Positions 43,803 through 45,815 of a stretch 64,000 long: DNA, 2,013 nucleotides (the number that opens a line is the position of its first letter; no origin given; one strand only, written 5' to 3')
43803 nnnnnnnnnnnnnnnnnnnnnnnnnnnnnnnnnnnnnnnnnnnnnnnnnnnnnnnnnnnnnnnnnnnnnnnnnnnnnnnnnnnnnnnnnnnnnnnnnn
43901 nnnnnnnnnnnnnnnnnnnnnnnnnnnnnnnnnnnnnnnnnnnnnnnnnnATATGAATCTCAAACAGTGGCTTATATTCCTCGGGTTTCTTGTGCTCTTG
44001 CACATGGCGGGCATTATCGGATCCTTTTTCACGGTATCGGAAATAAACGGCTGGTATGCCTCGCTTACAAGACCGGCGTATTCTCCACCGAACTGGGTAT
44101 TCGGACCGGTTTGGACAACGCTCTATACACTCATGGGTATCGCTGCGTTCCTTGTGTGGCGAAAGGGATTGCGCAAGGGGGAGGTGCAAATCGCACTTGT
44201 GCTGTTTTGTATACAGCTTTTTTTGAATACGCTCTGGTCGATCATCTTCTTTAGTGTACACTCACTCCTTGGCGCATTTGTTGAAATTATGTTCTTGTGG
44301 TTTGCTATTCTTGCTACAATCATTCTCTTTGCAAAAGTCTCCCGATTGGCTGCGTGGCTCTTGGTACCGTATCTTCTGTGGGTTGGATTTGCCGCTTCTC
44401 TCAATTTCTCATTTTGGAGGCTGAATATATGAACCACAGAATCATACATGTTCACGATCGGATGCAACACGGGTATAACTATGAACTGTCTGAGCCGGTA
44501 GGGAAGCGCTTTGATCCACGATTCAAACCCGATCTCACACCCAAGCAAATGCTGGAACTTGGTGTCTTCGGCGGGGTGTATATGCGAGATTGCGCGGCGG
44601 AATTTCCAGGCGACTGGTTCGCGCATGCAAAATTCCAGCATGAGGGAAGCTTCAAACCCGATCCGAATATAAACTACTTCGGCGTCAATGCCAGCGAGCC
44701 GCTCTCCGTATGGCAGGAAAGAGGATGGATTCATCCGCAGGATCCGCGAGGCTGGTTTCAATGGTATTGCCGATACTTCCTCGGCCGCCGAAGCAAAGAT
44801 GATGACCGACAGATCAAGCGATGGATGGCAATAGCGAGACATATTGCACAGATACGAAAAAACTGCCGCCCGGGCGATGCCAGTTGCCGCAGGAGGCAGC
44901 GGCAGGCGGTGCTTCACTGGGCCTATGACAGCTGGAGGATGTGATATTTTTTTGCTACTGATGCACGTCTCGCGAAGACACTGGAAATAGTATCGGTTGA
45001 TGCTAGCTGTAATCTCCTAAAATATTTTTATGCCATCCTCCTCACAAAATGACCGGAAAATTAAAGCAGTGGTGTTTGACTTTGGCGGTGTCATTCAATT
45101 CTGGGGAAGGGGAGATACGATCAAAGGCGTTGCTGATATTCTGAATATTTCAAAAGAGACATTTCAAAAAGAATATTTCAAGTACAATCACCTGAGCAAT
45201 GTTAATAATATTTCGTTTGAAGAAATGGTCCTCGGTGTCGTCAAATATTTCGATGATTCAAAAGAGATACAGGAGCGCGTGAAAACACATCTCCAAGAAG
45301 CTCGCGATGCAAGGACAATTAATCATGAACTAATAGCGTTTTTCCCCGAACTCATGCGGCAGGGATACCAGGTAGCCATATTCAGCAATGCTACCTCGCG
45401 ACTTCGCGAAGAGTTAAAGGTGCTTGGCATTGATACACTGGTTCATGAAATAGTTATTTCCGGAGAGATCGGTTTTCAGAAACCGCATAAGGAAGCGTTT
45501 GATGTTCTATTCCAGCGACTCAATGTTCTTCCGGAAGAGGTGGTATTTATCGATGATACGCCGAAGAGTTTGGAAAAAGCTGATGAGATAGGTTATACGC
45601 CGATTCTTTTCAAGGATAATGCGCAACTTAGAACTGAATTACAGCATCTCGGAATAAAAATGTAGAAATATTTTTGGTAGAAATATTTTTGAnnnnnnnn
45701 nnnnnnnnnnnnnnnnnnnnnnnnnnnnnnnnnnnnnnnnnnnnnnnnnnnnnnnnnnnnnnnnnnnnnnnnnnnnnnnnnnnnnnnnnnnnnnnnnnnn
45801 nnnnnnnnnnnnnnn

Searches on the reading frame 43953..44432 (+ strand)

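Call 51: search_protein_families(library=pfam, proteins=[window:43953-44432:+], max_evalue=0.0001)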
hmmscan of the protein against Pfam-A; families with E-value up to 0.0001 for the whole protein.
window:43953-44432:+ (159 aa): 1 family
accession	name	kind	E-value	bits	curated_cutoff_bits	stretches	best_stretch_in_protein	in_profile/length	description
PF03073.20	TspO_MBR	-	1e-50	171.7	24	1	13-156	2-145/145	TspO/MBR family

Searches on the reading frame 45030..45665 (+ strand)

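Call 51: search_protein_families(library=pfam, proteins=[window:45030-45665:+], max_evalue=0.0001)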
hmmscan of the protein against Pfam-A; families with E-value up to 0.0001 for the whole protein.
window:45030-45665:+ (211 aa): 2 families
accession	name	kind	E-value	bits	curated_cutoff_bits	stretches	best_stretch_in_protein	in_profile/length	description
PF13419.12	HAD_2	-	1e-16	62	23.8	1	14-190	1-174/178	Haloacid dehalogenase-like hydrolase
PF00702.32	Hydrolase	-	4.3e-14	53.8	26.4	1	11-178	1-181/191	haloacid dehalogenase-like hydrolase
